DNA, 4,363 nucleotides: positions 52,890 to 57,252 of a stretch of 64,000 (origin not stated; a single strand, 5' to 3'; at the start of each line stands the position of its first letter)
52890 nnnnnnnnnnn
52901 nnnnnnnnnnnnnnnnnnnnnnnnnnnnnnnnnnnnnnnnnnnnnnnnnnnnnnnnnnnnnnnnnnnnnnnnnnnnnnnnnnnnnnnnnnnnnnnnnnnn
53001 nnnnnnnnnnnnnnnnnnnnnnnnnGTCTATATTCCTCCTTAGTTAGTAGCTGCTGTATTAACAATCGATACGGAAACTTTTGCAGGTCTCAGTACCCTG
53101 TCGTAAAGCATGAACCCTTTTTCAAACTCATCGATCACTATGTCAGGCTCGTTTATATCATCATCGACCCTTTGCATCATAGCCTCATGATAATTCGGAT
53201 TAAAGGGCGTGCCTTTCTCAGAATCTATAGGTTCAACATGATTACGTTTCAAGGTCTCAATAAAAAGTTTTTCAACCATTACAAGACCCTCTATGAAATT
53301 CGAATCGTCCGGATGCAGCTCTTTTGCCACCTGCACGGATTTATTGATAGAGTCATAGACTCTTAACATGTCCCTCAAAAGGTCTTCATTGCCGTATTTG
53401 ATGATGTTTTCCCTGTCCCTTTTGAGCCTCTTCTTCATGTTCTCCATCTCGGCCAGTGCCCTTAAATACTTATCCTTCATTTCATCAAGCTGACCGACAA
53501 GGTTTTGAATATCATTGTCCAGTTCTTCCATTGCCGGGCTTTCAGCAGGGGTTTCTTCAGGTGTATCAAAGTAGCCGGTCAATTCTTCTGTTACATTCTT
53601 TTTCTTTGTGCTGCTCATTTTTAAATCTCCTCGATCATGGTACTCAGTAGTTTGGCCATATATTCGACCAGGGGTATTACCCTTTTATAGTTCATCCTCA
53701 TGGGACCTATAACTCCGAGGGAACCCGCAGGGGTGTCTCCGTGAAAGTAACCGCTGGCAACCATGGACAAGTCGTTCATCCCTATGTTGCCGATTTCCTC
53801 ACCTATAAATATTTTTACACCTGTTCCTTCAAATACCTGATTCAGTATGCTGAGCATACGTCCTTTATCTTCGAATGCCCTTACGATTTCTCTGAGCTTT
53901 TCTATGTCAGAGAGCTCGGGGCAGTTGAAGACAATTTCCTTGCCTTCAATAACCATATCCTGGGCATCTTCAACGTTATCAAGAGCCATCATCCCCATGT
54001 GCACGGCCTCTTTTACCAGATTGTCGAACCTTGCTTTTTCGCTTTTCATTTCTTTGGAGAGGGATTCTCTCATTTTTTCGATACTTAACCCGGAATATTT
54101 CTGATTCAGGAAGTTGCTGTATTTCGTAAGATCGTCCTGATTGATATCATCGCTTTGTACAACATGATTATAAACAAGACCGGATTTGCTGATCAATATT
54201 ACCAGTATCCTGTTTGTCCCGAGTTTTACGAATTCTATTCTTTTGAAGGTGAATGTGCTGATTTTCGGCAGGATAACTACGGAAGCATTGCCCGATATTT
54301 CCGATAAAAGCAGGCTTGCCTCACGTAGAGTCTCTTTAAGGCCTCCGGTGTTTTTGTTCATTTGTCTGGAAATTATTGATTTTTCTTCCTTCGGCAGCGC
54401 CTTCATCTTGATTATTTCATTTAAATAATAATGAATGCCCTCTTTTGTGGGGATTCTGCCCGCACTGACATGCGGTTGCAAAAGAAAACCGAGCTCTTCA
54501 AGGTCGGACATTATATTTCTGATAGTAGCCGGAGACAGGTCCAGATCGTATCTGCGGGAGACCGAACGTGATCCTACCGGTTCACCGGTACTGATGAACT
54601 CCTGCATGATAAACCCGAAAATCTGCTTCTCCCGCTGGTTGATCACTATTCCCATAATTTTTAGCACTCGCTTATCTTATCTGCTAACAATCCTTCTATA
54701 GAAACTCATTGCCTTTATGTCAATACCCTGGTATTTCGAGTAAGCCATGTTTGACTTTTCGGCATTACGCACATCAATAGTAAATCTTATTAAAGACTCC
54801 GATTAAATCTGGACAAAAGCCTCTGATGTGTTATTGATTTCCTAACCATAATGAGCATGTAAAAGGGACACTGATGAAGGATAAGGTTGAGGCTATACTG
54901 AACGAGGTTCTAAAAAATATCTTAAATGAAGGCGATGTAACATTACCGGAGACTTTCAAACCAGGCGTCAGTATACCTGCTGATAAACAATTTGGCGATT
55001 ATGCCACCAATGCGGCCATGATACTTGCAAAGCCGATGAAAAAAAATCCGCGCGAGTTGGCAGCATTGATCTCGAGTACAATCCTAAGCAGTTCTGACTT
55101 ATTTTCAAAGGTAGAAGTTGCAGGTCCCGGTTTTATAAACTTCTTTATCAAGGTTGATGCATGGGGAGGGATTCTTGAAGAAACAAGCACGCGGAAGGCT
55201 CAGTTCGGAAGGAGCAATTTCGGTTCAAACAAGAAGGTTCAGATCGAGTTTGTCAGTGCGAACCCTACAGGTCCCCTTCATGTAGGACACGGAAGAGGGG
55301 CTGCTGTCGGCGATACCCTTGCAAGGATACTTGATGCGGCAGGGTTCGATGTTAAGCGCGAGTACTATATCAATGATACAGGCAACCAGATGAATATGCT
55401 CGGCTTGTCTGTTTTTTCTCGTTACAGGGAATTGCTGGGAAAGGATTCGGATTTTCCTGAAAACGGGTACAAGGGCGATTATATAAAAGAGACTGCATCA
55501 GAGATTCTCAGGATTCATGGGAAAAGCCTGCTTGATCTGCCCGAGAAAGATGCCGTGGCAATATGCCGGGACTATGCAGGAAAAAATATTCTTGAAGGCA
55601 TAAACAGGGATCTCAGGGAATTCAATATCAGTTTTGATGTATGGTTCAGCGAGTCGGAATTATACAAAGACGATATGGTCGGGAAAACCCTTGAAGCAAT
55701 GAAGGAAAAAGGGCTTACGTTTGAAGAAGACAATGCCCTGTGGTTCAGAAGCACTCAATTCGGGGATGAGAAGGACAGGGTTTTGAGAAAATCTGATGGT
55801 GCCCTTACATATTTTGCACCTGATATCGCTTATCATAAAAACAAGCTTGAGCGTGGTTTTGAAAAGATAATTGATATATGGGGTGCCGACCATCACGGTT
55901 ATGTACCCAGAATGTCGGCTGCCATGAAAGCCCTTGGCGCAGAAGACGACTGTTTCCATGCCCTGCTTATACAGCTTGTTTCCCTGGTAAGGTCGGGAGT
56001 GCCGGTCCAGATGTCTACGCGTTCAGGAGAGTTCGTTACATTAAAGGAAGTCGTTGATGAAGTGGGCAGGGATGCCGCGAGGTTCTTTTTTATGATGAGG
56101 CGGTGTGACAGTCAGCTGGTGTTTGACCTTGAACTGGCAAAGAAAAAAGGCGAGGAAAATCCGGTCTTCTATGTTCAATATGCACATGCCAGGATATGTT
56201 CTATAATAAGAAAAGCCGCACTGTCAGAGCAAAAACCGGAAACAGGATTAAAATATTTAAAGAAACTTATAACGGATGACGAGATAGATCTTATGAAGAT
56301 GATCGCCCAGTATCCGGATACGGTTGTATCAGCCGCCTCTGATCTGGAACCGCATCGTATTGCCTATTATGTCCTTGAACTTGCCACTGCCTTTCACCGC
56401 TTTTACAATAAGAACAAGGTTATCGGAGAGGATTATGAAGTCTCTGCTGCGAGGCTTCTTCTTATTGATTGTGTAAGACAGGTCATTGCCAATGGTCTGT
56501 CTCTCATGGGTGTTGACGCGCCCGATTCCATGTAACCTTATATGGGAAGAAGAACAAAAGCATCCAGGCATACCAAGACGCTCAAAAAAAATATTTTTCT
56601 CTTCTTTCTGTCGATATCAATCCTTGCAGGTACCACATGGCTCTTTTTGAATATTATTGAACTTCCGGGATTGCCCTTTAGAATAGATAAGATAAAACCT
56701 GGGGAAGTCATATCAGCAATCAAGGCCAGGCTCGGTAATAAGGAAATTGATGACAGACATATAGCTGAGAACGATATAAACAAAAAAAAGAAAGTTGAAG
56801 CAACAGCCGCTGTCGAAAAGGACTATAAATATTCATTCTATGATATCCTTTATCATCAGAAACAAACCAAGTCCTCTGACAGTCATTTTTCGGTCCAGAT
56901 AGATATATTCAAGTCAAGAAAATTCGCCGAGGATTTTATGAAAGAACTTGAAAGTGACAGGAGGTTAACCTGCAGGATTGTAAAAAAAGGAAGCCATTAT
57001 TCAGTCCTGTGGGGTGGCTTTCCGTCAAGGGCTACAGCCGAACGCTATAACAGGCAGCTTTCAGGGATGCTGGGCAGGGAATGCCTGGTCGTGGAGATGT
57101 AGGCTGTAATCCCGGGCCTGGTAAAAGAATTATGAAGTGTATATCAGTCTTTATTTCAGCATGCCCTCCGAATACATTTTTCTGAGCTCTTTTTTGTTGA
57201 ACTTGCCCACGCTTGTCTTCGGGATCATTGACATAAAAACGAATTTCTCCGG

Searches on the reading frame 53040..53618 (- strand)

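Call 9: search_protein_families(library=pfam, proteins=[window:53040-53618:-])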
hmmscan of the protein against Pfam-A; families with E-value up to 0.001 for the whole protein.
window:53040-53618:- (192 aa): 3 families
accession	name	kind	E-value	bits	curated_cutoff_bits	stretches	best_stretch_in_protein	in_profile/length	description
PF01025.24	GrpE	-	2e-47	161.4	25.8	1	24-184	7-164/165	GrpE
PF16526.10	CLZ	-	0.00092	20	26.7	0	25-67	21-63/71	C-terminal leucine zipper domain of cyclic nucleotide-gated channels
PF20379.3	DUF6674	-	0.00097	19.3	28.5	0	30-99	17-79/251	Family of unknown function (DUF6674)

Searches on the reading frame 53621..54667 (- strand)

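Call 50: search_protein_families(library=pfam, max_evalue=0.01, proteins=[window:53621-54667:-])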
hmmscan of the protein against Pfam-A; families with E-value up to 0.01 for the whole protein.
window:53621-54667:- (348 aa): 1 family
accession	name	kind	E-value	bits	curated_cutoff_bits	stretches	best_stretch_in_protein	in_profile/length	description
PF01628.27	HrcA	-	1.1e-58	199.2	22.2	1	112-331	2-215/215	HrcA protein C terminal domain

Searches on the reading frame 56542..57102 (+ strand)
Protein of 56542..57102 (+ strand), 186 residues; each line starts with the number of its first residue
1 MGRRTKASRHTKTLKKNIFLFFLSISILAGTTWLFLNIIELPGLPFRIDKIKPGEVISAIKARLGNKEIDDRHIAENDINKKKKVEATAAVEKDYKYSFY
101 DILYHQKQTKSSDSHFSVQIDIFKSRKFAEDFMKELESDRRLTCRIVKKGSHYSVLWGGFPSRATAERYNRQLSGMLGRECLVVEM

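Call 9: search_protein_families(library=pfam, proteins=[window:56542-57102:+])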
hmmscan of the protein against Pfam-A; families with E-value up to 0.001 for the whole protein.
window:56542-57102:+ (186 aa): 1 family
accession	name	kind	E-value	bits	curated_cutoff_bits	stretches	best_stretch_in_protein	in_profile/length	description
PF05036.18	SPOR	-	1.7e-06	28.7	21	1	113-184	2-75/76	SPOR domain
